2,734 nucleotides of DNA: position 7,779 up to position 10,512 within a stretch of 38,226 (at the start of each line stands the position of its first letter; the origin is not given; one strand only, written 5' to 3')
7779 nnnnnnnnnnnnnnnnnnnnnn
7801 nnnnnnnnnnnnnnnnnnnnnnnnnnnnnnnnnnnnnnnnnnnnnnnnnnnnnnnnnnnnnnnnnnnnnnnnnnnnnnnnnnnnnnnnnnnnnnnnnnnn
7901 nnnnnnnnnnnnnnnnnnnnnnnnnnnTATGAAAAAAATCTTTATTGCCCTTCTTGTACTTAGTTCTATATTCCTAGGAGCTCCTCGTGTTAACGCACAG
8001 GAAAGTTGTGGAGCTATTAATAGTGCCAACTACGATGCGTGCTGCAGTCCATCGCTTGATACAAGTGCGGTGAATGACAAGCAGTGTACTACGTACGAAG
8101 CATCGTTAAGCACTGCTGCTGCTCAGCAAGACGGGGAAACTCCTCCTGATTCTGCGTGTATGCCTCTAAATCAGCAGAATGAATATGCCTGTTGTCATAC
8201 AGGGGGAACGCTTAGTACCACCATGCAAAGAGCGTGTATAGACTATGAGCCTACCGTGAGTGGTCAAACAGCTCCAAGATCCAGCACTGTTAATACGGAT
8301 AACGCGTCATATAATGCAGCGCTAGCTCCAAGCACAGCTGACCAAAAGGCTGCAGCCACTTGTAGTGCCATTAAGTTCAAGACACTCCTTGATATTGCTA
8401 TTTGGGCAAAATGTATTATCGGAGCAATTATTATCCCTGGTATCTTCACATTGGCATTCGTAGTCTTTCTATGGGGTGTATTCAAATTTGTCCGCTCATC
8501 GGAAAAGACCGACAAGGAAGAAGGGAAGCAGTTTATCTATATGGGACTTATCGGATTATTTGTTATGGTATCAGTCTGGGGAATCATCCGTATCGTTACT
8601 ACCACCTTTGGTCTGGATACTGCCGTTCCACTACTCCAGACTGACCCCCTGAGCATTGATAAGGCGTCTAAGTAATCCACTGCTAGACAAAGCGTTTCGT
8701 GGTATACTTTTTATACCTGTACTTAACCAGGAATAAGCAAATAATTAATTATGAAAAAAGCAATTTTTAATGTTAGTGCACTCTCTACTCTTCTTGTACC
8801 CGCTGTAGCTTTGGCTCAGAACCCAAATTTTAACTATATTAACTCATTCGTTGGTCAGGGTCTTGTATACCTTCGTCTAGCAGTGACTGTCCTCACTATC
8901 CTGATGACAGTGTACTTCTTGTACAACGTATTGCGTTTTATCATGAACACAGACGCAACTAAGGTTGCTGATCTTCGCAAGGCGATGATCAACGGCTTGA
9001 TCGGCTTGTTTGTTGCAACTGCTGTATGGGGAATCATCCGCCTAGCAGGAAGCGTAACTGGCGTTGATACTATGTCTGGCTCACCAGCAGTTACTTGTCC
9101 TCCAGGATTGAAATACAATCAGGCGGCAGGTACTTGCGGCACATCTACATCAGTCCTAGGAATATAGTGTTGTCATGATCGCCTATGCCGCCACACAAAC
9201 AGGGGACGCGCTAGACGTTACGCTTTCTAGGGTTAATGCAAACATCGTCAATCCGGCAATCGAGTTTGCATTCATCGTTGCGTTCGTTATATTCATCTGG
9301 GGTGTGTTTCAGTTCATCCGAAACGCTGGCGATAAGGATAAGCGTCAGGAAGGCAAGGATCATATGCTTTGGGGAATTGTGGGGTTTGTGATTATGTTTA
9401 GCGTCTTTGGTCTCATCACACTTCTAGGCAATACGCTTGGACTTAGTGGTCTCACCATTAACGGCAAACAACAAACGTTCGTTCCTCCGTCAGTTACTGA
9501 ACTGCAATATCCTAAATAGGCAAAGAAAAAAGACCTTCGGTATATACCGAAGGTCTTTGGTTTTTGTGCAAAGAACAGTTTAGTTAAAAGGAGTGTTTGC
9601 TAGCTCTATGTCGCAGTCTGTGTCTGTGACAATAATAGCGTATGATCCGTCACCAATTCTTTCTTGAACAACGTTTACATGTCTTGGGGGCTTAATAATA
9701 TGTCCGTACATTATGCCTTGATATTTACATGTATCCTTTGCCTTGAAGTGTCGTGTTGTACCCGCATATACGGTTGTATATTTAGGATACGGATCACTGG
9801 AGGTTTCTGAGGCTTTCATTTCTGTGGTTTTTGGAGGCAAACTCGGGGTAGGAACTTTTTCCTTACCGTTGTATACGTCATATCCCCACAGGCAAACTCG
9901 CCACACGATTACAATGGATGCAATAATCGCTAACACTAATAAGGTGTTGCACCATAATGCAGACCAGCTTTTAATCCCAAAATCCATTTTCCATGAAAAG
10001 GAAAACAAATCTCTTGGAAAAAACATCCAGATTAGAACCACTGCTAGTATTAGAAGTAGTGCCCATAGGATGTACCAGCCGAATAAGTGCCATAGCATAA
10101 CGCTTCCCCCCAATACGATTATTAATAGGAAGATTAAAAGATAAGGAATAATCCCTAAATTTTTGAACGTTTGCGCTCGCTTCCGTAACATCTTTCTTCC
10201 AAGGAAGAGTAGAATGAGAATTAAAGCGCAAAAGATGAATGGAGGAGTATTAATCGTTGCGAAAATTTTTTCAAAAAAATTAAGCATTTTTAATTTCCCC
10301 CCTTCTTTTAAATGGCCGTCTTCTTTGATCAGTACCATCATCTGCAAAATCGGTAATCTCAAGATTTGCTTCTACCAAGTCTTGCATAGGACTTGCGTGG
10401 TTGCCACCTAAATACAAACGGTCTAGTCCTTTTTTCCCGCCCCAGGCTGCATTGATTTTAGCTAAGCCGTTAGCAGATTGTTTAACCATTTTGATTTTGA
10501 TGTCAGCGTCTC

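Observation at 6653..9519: Five tandem VirB2/TrbC-like pilin paralogs with unrelated ectodomains and no assembly machinery nearby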

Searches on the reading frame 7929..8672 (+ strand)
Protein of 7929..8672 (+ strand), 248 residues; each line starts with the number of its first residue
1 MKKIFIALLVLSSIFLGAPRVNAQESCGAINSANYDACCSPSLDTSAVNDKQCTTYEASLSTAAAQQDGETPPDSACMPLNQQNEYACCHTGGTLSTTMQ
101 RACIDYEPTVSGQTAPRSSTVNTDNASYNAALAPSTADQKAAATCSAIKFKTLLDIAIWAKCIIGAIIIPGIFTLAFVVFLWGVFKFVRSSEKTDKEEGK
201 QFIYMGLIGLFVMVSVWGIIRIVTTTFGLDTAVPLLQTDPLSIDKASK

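Call 4: search_protein_families(library=pfam, proteins=[window:7929-8672:+], max_evalue=10)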
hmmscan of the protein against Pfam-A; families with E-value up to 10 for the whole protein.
window:7929-8672:+ (248 aa): 1 family
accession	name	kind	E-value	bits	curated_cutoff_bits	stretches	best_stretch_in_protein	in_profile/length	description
PF18895.5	T4SS_pilin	-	0.00038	20.9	26.6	1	156-222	12-70/71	Type IV secretion system pilin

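Call 8: search_protein_families(library=ncbifam, proteins=[window:7929-8672:+], max_evalue=1)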
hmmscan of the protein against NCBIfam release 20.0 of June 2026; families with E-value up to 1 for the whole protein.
window:7929-8672:+ (248 aa): 2 families
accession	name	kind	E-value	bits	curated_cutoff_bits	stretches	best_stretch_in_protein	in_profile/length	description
TIGR02908.1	CoxD_Bacillus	equivalog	0.014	15.3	117.85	1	156-218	44-105/110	cytochrome c oxidase subunit IVB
NF045849.1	ICE_MMCAP2_0565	equivalog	0.02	14.6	40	1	163-226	16-79/80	Mbov_0395 family pilin-like conjugal transfer protein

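Call 73: search_protein_families(library=phrogs, proteins=[window:7929-8672:+], max_evalue=0.01)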
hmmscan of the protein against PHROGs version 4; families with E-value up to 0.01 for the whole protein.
window:7929-8672:+ (248 aa): 0 families

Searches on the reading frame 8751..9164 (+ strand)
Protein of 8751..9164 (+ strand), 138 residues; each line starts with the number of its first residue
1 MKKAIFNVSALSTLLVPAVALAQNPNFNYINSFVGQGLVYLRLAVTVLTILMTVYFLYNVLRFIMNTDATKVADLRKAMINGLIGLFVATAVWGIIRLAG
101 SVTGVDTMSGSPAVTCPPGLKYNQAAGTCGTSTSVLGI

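Call 4: search_protein_families(library=pfam, proteins=[window:8751-9164:+], max_evalue=10)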
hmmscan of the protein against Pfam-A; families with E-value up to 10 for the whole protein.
window:8751-9164:+ (138 aa): 3 families
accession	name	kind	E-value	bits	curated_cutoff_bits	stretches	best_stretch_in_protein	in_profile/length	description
PF18895.5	T4SS_pilin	-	0.00012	22.5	26.6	1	44-97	16-69/71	Type IV secretion system pilin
PF06664.17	WLS-like_TM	-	0.00093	19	28.3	1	6-98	120-210/247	Wntless-like, transmembrane domain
PF01607.29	CBM_14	-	0.031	14.8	22.1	1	114-134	29-49/53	Chitin binding Peritrophin-A domain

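Call 8: search_protein_families(library=ncbifam, proteins=[window:8751-9164:+], max_evalue=1)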
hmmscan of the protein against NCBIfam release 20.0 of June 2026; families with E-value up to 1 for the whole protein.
window:8751-9164:+ (138 aa): 1 family
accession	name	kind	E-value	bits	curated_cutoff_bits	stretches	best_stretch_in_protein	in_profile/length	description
NF045849.1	ICE_MMCAP2_0565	equivalog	0.0021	17.7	40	1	40-98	16-75/80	Mbov_0395 family pilin-like conjugal transfer protein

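Call 73: search_protein_families(library=phrogs, proteins=[window:8751-9164:+], max_evalue=0.01)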
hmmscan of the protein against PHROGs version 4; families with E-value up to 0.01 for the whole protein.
window:8751-9164:+ (138 aa): 0 families

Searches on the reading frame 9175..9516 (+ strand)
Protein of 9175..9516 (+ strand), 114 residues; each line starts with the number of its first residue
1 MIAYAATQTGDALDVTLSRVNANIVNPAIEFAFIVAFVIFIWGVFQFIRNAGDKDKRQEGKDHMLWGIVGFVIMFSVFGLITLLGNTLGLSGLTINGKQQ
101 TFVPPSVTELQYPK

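Call 4: search_protein_families(library=pfam, proteins=[window:9175-9516:+], max_evalue=10)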
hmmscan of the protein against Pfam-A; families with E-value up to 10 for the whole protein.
window:9175-9516:+ (114 aa): 6 families
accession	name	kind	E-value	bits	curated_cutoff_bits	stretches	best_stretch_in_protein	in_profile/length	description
PF18895.5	T4SS_pilin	-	9e-11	42.1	26.6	1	18-84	6-71/71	Type IV secretion system pilin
PF07331.16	TctB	-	0.0095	16.6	29.1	1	23-85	25-90/137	Tripartite tricarboxylate transporter TctB family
PF09323.15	DUF1980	-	0.053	14.4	25.9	1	29-64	31-69/110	DUF1980 N-terminal domain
PF19554.4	DUF6077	-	0.053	12.7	27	1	30-83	7-55/354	Family of unknown function (DUF6077)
PF10160.15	Tmemb_40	-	0.09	12.6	25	1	33-86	125-173/255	Predicted membrane protein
PF20556.3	DUF6768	-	0.12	12.5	27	1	26-78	44-89/123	Family of unknown function (DUF6768)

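Call 8: search_protein_families(library=ncbifam, proteins=[window:9175-9516:+], max_evalue=1)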
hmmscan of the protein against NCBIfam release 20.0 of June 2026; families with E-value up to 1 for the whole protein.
window:9175-9516:+ (114 aa): 3 families
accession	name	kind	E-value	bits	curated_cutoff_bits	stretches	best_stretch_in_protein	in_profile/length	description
NF045849.1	ICE_MMCAP2_0565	equivalog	5.5e-10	38.8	40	1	32-84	24-76/80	Mbov_0395 family pilin-like conjugal transfer protein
TIGR03943.1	TIGR03943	equivalog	0.016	14.6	88.8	1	29-82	14-71/221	TIGR03943 family putative permease subunit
NF037996.1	B-4DMT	subfamily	0.026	14.3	100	1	32-89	41-98/139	B-4DMT family transporter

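Call 60: find_homologous_proteins(query=window:9175-9516:+, max_evalue=0.001)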
Query window:9175-9516:+ (114 aa): 71 proteins with E <= 0.001 among 96 candidates.
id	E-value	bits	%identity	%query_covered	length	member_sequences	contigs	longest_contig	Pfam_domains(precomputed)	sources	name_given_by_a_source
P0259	3.9e-63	228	89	100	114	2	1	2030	PF18895.6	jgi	jgi:hypothetical protein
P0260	9.9e-63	227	89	100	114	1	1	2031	PF18895.6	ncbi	-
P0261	6.1e-61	221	85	100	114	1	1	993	PF18895.6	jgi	jgi:hypothetical protein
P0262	6.1e-55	202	76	100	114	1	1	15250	PF18895.6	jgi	jgi:Na+/serine symporter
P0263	8.0e-49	182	73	99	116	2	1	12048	PF18895.6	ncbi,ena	-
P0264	5.2e-47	176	70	100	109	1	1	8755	PF18895.6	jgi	jgi:Na+/serine symporter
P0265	2.9e-46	174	70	100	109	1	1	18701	PF18895.6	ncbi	-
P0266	3.6e-46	173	68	100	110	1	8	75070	PF18895.6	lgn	-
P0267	6.2e-46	173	69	95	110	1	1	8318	PF18895.6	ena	-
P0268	1.3e-45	172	68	100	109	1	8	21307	-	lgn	-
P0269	1.4e-45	172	66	100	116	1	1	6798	PF18895.6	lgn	-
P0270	1.5e-45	171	70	100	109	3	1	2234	-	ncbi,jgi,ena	-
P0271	4.9e-45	170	68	100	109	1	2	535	PF18895.6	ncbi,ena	-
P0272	1.4e-44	168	68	99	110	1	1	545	PF18895.6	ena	-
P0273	2.4e-44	168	70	100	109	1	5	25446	PF18895.6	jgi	jgi:hypothetical protein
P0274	1.0e-43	166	62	100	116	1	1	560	PF18895.6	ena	-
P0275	1.5e-43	165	66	100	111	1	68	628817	PF18895.6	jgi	jgi:predicted cobalt transporter CbtA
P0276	1.9e-43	165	68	99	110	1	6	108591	PF18895.6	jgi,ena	-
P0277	1.2e-42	162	65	99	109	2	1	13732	PF18895.6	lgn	-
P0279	2.2e-42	161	63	97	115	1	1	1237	PF18895.6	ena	-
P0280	3.3e-42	161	67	100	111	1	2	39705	PF18895.6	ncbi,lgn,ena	-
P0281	5.4e-42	160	64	100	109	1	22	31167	PF18895.6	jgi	jgi:hypothetical protein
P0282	1.8e-41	158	61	97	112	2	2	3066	PF18895.6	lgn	-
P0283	5.8e-41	157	62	100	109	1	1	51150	PF18895.6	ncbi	-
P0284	8.3e-41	156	64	100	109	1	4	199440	PF18895.6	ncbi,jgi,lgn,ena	-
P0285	2.2e-40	155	62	100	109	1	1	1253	PF18895.6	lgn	-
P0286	3.3e-39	151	62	100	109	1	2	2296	PF18895.6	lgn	-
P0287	4.0e-37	144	58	99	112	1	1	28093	PF18895.6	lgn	-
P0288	1.8e-36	142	60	100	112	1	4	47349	PF18895.6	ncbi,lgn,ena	-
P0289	1.9e-36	142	57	100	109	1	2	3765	PF18895.6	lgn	-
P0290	2.0e-36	142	60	89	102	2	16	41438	PF18895.6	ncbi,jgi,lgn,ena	jgi:uncharacterized membrane protein YjfL (UPF0719 family)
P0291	3.9e-36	141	59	99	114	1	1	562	PF18895.6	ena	-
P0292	1.5e-35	139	58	100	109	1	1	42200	PF18895.6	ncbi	-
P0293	1.6e-35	139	58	97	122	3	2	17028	PF18895.6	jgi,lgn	jgi:hypothetical protein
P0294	2.4e-35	139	61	96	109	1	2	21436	PF18895.6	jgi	jgi:hypothetical protein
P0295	2.2e-34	135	57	89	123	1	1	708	PF18895.6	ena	-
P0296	2.2e-34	135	59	90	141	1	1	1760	PF18895.6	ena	-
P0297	2.9e-34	135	59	96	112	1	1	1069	PF18895.6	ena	-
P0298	4.8e-34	134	57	97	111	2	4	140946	PF18895.6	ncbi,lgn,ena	-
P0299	1.1e-33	133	56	89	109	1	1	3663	PF18895.6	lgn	-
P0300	1.3e-33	133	57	100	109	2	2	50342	PF18895.6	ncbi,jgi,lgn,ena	-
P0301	1.8e-33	132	58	97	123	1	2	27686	PF18895.6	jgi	jgi:hypothetical protein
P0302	3.5e-33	132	57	97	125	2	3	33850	PF18895.6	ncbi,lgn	-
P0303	7.3e-33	131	55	97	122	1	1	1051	PF18895.6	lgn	-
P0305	1.2e-32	130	55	97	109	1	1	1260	PF18895.6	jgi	jgi:hypothetical protein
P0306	7.2e-32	127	58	85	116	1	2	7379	PF18895.6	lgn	-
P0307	9.4e-32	127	54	97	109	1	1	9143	PF18895.6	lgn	-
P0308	1.6e-31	126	54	99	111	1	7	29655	PF18895.6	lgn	-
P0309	2.0e-31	126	54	97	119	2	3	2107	PF18895.6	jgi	jgi:hypothetical protein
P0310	2.0e-31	126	54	97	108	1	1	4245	PF18895.6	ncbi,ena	-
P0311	5.2e-31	125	56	100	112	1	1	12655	PF18895.6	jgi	-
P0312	6.1e-31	124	53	96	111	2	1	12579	PF18895.6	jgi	jgi:hypothetical protein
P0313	1.2e-30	123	57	88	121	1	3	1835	PF18895.6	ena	-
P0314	2.0e-30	123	53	99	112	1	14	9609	PF18895.6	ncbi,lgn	-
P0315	2.7e-30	122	51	99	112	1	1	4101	PF18895.6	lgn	-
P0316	4.4e-30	122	51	90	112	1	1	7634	PF18895.6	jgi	jgi:uncharacterized membrane protein YidH (DUF202 family)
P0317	4.9e-30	121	52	97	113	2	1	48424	PF18895.6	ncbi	-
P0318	5.4e-30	121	50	100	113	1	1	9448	PF18895.6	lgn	-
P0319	8.2e-30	121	51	96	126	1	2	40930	PF18895.6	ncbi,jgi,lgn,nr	ncbi:MAG TPA: hypothetical protein VG982_00140 [Candidatus Paceibacterota bacterium]|jgi:hypothetica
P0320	3.0e-29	119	51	93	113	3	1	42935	PF18895.6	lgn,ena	-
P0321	3.0e-29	119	53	96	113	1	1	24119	PF18895.6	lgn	-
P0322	7.5e-29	118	49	92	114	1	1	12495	PF18895.6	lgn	-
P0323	6.5e-28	115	51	96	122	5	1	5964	PF18895.6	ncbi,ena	-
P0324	6.9e-28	115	50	96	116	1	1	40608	PF18895.6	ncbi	-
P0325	4.4e-26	109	46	96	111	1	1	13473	PF18895.6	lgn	-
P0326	2.1e-17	81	51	71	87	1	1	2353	PF18895.6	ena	-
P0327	4.8e-16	76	50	75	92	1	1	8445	PF18895.6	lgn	-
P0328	3.9e-15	73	48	70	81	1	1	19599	PF18895.6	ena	-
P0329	7.8e-7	47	37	85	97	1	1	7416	PF18895.6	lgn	-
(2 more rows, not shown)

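Call 73: search_protein_families(library=phrogs, proteins=[window:9175-9516:+], max_evalue=0.01)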
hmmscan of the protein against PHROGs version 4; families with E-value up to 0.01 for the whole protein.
window:9175-9516:+ (114 aa): 0 families

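Call 81: find_related_loci(query=A4, collection=metagenome_contigs, flank=10000)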
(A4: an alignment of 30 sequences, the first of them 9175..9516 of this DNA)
Query A4 (114 aa) in metagenome_contigs; peptide patterns used: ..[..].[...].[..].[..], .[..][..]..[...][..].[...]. (x = any residue, [..] = any of these).
600 stretches matched a pattern (row limit reached: there are more); 41 encode a relative of the query (tblastn E <= 1e-3); 41 distinct loci.
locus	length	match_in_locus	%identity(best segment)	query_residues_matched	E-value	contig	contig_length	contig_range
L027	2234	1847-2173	70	1-114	2e-52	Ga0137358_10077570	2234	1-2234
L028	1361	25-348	54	2-114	2e-42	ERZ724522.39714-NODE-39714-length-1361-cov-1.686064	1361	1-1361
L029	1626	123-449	55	1-114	2e-41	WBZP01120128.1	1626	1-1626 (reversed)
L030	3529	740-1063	56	2-113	1e-40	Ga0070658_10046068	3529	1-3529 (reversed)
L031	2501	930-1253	56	2-113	1e-40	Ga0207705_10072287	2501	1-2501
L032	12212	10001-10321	58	2-113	4e-40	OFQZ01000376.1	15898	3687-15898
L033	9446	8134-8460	55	1-114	1e-39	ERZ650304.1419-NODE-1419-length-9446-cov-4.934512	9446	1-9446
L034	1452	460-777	52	1-111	2e-38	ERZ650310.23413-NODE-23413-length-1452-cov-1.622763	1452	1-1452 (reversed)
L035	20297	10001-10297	58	2-100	8e-37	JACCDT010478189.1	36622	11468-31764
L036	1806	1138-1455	54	1-111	3e-37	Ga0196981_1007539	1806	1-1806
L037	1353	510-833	54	2-110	1e-37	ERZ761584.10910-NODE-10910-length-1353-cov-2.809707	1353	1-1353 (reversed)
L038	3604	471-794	51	2-114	3e-36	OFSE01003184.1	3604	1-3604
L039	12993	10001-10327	52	1-114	2e-36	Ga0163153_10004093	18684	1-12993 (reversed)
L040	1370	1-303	60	13-114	4e-36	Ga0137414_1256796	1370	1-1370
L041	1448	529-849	51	2-113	1e-35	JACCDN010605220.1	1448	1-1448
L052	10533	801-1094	37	2-114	6e-19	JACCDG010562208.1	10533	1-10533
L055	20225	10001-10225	39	17-91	1e-17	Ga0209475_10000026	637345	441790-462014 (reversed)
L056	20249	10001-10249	35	17-102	3e-17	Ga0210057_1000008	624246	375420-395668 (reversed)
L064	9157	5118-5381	41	6-91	1e-15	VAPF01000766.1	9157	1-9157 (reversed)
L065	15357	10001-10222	41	17-90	1e-15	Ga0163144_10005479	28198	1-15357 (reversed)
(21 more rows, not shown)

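Call 83: search_protein_families(library=pfam, proteins=[L052:1193-2869:+, L056:15761-17788:+, L056:8019-9413:-, L056:18113-19519:+, L064:5434-7239:-, L065:10402-11832:-, L065:11986-13692:-, L055:18826-20202:-], max_evalue=0.001)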
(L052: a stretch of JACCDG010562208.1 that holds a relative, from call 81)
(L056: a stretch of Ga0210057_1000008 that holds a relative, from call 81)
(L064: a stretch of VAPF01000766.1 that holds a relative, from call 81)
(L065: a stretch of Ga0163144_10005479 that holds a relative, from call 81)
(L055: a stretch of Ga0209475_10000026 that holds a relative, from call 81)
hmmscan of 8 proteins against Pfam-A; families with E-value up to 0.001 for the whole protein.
L052:1193-2869:+ (559 aa): 0 families

L056:15761-17788:+ (676 aa): 8 families
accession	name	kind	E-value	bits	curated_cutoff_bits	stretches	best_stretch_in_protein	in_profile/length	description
PF01653.23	DNA_ligase_aden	-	4.8e-83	279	27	1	73-327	3-253/253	NAD-dependent DNA ligase adenylation domain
PF03120.22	DNA_ligase_OB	-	6e-34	116.2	32.9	1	330-407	1-78/79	NAD-dependent DNA ligase OB-fold domain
PF12826.13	HHH_2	-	2e-18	66.7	27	1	520-582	1-63/64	Helix-hairpin-helix motif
PF14520.12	HHH_5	-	1.6e-17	64.1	27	2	525-570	5-51/57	Helix-hairpin-helix domain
PF00533.33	BRCT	-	1.5e-13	51.2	21.3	1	602-669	4-72/78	BRCA1 C Terminus (BRCT) domain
PF00633.29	HHH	-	1.1e-08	34.9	24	1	544-571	1-28/30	Helix-hairpin-helix motif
PF22745.1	Nlig-Ia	-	9.9e-07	29.8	27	1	9-60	3-54/92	DNA ligase-like, N-terminal NAD+-binding domain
PF12738.14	PTCB-BRCT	-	2.5e-05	24.6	22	1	610-665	4-58/63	twin BRCT domain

L056:8019-9413:- (465 aa): 0 families

L056:18113-19519:+ (469 aa): 1 family
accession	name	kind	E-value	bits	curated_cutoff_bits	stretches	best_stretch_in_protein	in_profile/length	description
PF01425.27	Amidase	-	1.8e-141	472.7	27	1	24-458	6-444/445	Amidase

L064:5434-7239:- (602 aa): 1 family
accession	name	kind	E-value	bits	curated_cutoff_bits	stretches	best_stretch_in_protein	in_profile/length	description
PF17764.6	PriA_3primeBD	-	3.3e-05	24.1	22.7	1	19-104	13-96/96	3'DNA-binding domain (3'BD)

L065:10402-11832:- (477 aa): 0 families

L065:11986-13692:- (569 aa): 0 families

L055:18826-20202:- (459 aa): 0 families

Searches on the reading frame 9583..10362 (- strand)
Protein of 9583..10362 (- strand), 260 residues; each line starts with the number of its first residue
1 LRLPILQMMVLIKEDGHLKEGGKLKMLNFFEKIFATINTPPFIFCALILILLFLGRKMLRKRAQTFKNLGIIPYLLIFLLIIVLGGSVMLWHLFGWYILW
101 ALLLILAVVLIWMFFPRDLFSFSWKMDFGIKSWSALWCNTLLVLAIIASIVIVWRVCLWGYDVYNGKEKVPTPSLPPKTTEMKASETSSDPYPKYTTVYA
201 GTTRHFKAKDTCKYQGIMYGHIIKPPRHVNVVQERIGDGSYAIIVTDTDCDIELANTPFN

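Call 5: search_protein_families(library=pfam, proteins=[window:9583-10362:-], max_evalue=0.01)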
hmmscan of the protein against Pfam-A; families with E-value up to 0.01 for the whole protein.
window:9583-10362:- (260 aa): 0 families

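Call 8: search_protein_families(library=ncbifam, proteins=[window:9583-10362:-], max_evalue=1)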
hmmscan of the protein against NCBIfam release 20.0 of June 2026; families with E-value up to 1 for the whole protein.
window:9583-10362:- (260 aa): 1 family
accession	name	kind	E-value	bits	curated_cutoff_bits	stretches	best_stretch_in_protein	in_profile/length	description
TIGR04286.1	MSEP-CTERM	equivalog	0.12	10.3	150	1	29-143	109-219/920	MSEP-CTERM sorting domain-containing protein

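Call 55: search_protein_families(library=padloc, proteins=[window:9583-10362:-], max_evalue=0.01)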
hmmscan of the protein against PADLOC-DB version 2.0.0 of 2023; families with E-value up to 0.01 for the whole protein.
window:9583-10362:- (260 aa): 0 families
